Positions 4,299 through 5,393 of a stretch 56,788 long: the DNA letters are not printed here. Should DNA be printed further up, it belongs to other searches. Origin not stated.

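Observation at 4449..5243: Cell-envelope-anchored proteins with tail-fibre-like HxH motifs: conserved flanks around a variable centre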

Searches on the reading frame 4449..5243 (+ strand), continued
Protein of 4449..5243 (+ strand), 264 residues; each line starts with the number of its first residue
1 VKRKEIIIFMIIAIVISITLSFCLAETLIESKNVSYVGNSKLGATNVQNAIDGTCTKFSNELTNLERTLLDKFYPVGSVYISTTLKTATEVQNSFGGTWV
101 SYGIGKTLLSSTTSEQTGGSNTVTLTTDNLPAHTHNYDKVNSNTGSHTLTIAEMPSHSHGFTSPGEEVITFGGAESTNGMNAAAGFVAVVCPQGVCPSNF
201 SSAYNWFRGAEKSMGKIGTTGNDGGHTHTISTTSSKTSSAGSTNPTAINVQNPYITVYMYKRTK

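Call 23: search_solved_structures(query=A2, max_evalue=1, show_alignments=3)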
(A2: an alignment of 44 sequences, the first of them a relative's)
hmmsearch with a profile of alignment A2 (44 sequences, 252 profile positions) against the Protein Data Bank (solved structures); distinct sequences matched with E-value up to 1: 7.
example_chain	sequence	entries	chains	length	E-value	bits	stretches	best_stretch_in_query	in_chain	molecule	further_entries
2fkk_A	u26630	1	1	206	3e-15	60.1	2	34-132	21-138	Baseplate structural protein Gp10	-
5hx2_G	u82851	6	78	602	3.6e-13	53.3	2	35-132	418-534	Baseplate wedge protein gp10 | gp10, baseplate wedge protein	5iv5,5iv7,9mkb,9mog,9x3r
2fl8_A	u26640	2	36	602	5.5e-13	52.7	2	34-132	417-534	Baseplate structural protein Gp10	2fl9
8kec_A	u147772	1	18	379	7.1e-07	32.7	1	97-244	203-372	Long tail fiber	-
9f4a_FA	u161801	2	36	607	1.3e-05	28.6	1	24-131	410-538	Baseplate wedge protein gp10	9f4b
7z47_I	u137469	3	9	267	0.0088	19.3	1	69-150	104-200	Putative structural protein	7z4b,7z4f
9nxk_A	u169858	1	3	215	0.024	17.8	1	109-147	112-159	Tail fibers protein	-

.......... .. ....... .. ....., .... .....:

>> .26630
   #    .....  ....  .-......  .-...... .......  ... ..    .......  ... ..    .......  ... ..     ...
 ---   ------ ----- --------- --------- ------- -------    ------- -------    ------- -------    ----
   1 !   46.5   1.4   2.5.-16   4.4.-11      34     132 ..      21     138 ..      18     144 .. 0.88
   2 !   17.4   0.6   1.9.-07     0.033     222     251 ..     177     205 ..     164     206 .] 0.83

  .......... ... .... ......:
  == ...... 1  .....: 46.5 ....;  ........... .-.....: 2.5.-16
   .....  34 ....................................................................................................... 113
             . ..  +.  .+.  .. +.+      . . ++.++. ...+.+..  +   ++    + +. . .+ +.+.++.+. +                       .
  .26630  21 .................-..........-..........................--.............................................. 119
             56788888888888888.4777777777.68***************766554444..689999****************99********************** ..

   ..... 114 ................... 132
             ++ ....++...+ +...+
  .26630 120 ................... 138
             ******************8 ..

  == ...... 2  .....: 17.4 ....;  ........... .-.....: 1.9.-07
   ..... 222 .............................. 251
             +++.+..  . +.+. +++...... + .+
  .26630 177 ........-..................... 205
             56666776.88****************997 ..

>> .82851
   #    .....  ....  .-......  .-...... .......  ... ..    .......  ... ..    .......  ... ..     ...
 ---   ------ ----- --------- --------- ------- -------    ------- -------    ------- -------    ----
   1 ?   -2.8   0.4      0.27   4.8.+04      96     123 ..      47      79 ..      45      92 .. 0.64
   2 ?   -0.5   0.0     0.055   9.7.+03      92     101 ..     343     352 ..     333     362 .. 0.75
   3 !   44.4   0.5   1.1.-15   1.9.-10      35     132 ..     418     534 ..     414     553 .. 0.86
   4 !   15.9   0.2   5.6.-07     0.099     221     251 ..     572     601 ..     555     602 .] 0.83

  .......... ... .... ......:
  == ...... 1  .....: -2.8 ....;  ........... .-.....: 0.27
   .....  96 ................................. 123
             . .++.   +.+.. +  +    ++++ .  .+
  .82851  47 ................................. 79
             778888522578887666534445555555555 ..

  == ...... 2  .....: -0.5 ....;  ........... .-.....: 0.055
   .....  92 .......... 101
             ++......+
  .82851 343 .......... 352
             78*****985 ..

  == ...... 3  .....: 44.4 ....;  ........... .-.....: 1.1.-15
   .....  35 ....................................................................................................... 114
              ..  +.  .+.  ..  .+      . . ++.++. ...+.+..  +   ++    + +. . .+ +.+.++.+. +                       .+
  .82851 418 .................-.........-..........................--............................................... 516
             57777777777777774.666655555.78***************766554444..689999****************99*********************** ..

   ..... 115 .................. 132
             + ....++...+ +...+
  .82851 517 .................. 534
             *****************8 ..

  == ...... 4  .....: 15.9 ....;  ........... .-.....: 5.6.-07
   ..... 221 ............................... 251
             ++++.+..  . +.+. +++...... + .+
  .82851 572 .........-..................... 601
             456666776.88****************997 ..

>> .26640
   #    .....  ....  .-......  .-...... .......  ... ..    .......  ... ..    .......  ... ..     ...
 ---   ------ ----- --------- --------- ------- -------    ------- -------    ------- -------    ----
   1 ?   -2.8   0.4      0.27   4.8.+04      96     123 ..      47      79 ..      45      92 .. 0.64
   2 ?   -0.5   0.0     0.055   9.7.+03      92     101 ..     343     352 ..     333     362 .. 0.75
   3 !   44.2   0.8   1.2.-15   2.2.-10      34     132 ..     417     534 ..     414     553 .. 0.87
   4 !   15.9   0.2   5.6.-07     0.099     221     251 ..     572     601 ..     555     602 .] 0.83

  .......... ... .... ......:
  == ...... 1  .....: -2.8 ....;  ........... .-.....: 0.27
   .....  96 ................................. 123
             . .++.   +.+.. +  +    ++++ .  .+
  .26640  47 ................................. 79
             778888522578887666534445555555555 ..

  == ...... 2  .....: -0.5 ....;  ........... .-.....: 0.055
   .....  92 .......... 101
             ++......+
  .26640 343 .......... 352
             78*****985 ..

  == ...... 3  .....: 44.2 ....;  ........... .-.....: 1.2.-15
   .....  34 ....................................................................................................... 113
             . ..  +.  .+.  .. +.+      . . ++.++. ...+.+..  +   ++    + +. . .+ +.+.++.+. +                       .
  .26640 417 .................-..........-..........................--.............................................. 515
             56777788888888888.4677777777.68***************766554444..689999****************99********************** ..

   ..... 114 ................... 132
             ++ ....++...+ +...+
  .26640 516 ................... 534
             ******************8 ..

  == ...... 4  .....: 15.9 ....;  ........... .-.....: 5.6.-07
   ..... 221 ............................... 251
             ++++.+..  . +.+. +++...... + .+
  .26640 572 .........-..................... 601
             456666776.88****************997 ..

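Call 25: find_encoding_contigs(protein=P0091, flank=10000, max_places=3)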
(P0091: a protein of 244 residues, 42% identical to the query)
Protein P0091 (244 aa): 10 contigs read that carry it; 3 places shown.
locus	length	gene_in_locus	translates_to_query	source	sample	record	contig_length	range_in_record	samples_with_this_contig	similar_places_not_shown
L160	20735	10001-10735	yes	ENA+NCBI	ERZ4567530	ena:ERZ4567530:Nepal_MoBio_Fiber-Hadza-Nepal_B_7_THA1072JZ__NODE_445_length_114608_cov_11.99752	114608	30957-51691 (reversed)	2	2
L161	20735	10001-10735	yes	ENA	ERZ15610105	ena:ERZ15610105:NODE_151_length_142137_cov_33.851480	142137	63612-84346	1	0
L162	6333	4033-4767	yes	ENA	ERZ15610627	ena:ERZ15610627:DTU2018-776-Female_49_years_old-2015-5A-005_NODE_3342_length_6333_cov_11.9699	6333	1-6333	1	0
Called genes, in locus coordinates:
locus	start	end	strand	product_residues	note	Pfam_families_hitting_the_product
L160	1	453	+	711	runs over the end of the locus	PF02534:T4SS-DNA_transf, PF01935:DUF87 (faint), PF10412:TrwB_AAD_bind, PF12696:TraG-D_C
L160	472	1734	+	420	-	-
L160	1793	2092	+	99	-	PF00581:Rhodanese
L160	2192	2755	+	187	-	PF09335:VTT_dom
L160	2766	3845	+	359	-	PF02646:RmuC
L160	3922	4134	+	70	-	PF26135:YuzI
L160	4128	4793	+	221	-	PF12227:DUF3603 (weak)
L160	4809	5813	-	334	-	PF00579:tRNA-synt_1b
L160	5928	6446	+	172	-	-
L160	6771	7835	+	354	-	PF08271:Zn_Ribbon_TF (faint)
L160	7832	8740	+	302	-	PF04536:TPM_phosphatase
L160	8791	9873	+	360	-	PF13421:Band_7_1, PF13240:Zn_Ribbon_1 (faint)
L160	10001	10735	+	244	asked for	PF21939:Gp10_C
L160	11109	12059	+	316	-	PF05621:TniB (faint), PF13191:AAA_16 (faint), PF00004:AAA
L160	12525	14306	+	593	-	PF13522:GATase_6, PF13537:GATase_7, PF01380:SIS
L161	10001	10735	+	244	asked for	PF21939:Gp10_C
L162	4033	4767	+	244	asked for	PF21939:Gp10_C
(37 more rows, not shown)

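Call 26: find_encoding_contigs(protein=P0083, flank=10000, max_places=2)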
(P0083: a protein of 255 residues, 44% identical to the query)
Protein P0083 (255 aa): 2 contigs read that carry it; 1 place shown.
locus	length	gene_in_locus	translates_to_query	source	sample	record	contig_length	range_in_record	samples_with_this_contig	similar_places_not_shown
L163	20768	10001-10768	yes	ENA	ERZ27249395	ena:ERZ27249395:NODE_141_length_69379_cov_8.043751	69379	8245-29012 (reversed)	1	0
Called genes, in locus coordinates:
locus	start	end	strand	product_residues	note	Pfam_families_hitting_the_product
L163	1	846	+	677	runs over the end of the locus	PF00535:Glycos_transf_2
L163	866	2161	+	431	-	PF04464:Glyphos_transf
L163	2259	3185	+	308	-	PF00781:DAGK_cat, PF19279:YegS_C (weak)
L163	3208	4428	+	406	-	PF02388:FemAB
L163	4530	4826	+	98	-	PF12840:HTH_20, PF01022:HTH_5, PF13412:HTH_24 (weak), PF01978:TrmB (weak)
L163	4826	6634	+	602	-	PF00122:E1-E2_ATPase, PF00702:Hydrolase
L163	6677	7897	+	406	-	PF16403:Bact_surface_Ig-like (faint), PF05345:He_PIG (weak), PF01183:Glyco_hydro_25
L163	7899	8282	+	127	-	-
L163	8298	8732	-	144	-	-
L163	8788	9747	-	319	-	-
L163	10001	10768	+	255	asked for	PF21939:Gp10_C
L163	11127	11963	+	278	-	-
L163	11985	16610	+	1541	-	PF14480:DNA_pol3_a_NI, PF01336:tRNA_anti-codon (weak), PF02811:PHP, PF00929:RNase_T, PF07733:DNA_pol3_alpha, PF17657:DNA_pol3_finger, PF14579:HHH_6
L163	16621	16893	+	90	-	PF07866:DUF1653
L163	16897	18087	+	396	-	PF01509:TruB_N, PF16198:TruB_C_2 (weak)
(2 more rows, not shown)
